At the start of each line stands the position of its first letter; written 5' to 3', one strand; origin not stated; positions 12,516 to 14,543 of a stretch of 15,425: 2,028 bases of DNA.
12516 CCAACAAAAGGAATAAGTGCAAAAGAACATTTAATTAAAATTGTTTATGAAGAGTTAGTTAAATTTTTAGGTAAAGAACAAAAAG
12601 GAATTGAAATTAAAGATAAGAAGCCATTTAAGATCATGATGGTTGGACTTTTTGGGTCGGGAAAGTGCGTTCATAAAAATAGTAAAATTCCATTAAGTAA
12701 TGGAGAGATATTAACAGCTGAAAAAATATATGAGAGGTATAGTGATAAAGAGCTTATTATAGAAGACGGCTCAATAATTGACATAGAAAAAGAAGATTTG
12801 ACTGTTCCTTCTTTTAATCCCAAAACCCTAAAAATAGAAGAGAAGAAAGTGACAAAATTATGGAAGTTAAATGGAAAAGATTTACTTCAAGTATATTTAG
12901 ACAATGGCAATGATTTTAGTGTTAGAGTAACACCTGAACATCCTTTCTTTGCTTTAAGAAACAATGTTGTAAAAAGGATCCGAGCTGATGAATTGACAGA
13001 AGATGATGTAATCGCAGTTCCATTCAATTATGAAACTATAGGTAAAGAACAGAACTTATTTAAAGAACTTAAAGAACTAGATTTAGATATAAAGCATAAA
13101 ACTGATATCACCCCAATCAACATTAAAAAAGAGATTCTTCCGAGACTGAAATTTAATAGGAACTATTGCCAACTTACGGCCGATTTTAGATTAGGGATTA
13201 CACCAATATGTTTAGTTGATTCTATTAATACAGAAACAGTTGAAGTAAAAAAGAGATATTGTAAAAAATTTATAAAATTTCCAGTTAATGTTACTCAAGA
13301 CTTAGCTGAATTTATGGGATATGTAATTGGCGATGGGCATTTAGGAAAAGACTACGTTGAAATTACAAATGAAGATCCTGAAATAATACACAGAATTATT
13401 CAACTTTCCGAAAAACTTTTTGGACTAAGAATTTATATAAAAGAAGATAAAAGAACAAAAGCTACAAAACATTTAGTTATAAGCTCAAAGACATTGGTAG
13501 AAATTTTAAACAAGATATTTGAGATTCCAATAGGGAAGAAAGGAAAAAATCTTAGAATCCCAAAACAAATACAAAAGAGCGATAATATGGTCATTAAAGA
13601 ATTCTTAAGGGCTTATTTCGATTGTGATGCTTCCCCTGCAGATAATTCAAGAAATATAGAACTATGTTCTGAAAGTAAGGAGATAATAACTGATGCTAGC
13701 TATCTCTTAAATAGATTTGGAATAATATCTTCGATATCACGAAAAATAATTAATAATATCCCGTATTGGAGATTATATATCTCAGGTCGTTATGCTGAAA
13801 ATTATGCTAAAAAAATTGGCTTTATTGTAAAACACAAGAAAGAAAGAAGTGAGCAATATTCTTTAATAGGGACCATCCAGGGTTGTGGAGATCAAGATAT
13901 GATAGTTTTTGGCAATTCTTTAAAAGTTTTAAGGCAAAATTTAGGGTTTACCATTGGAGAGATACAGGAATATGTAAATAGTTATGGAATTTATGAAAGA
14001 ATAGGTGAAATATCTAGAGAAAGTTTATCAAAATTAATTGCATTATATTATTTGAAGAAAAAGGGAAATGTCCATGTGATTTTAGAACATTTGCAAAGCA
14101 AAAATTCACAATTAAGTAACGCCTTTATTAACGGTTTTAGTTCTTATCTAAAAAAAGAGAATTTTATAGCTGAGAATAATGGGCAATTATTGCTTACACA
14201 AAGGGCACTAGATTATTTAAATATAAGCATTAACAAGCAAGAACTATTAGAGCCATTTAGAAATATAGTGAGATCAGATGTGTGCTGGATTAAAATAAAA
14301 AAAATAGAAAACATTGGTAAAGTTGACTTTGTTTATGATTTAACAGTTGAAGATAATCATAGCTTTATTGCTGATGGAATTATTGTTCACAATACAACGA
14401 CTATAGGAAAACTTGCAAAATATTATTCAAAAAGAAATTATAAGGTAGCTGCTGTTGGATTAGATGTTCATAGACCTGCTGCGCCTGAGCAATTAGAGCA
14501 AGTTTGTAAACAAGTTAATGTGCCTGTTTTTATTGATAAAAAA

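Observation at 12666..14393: Complete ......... intein splitting the P-loop of the essential SRP54 GTPase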

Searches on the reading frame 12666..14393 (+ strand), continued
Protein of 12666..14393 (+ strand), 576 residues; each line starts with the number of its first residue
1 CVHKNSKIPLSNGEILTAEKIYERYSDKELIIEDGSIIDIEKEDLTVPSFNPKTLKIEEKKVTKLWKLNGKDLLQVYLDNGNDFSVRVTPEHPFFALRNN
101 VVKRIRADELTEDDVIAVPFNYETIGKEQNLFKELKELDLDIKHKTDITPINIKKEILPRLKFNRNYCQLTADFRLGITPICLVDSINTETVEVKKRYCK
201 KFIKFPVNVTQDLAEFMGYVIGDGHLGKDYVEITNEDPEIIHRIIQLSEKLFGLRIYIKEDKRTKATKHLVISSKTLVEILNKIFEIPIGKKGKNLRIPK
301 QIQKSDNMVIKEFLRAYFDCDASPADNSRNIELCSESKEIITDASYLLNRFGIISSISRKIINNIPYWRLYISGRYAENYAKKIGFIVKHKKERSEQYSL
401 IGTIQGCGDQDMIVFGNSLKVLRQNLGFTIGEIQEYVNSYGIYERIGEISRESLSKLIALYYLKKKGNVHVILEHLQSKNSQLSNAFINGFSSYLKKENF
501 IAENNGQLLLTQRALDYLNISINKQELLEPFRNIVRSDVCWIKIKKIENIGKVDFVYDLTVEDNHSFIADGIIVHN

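Call 49: fold_search(model_id=the predicted structure, library=pdb)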
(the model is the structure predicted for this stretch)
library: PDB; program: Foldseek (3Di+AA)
matches with E <= 10: 669; with E <= 0.001: 108
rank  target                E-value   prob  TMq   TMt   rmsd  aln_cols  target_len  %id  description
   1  7qss                  2.7e-28  1.00  0.62  0.82   5.7       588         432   20  Crystal structure of homing endonuclease-associated TliVMA intein (C1A) (released 2022-03-30)
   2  7qsu                  5.0e-25  1.00  0.54  0.82   9.9       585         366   19  Crystal structure of homing endonuclease-associated TliVMA intein (C1A, d333-339) (released 2022-03-30)
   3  2cw7                  1.6e-24  1.00  0.60  0.64   8.4       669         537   16  Crystal structure of intein homing endonuclease II (released 2006-04-18)
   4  1dq3                  3.6e-22  1.00  0.56  0.69   7.6       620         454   16  CRYSTAL STRUCTURE OF AN ARCHAEAL INTEIN-ENCODED HOMING ENDONUCLEASE PI-PFUI (released 2000-07-05)
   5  7qst                  1.0e-19  1.00  0.51  0.79   7.8       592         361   17  Crystal structure of homing endonuclease-associated PhoVMA intein (C1A) (released 2022-03-30)
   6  1vde_B                7.1e-12  1.00  0.37  0.48  29.0       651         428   12  PI-SCEI, A HOMING ENDONUCLEASE WITH PROTEIN SPLICING ACTIVITY (released 1998-04-08)
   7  1jva_B                7.5e-11  1.00  0.38  0.49  29.0       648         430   10  CRYSTAL STRUCTURE OF THE VMA1-DERIVED ENDONUCLEASE BEARING THE N AND C EXTEIN PROPEPTIDES (released 2002-08-29)
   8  1ef0_A                1.8e-10  1.00  0.37  0.49  29.1       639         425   11  CRYSTAL STRUCTURE OF PI-SCEI MINIPRECURSOR (released 2000-06-07)
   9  1vde_A                2.4e-10  1.00  0.38  0.49  29.0       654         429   11  PI-SCEI, A HOMING ENDONUCLEASE WITH PROTEIN SPLICING ACTIVITY (released 1998-04-08)
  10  1jva_A                5.7e-10  1.00  0.38  0.49  30.0       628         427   12  CRYSTAL STRUCTURE OF THE VMA1-DERIVED ENDONUCLEASE BEARING THE N AND C EXTEIN PROPEPTIDES (released 2002-08-29)
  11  1um2_B                1.1e-09  1.00  0.38  0.50  29.4       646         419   11  Crystal Structure of the Vma1-Derived Endonuclease with the Ligated Extein Segment (released 2004-09-22)
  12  1lws_A                3.1e-09  1.00  0.37  0.48  27.4       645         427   12  Crystal structure of the intein homing endonuclease PI-SceI bound to its recognition sequence (released 2002-09-27)
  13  1ef0_B                5.4e-09  1.00  0.36  0.50  28.5       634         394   10  CRYSTAL STRUCTURE OF PI-SCEI MINIPRECURSOR (released 2000-06-07)
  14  1um2_A                7.8e-09  1.00  0.39  0.52  26.6       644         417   11  Crystal Structure of the Vma1-Derived Endonuclease with the Ligated Extein Segment (released 2004-09-22)
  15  1lwt_A                1.6e-08  1.00  0.36  0.45  27.5       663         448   11  Crystal structure of the intein homing endonuclease PI-SceI bound to its substrate DNA (Ca2+ free) (released 2002-09-27)
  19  4e2u                  1.9e-07  1.00  0.19  0.60   2.4       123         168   19  Crystal Structures of RadAmin intein from Pyrococcus horikoshii (released 2012-05-16)
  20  4e2t_B                5.1e-07  1.00  0.19  0.61   2.1       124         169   18  Crystal Structures of RadA intein from Pyrococcus horikoshii (released 2012-05-16)
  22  4e2t_A                7.3e-07  1.00  0.19  0.60   2.3       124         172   18  Crystal Structures of RadA intein from Pyrococcus horikoshii (released 2012-05-16)
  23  2lqm_MODEL_1_A        7.7e-07  1.00  0.20  0.61   4.7       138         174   19  Solution Structures of RadA intein from Pyrococcus horikoshii (released 2012-05-16)
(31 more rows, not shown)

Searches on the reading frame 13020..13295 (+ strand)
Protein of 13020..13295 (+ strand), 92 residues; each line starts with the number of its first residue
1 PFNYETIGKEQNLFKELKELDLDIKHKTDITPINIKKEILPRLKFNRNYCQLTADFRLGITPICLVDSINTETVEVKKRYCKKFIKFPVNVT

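Call 50: search_protein_families(library=pfam, proteins=[window:13020-13295:+], max_evalue=10)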
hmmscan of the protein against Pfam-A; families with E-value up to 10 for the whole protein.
seq(92 aa): 0 families
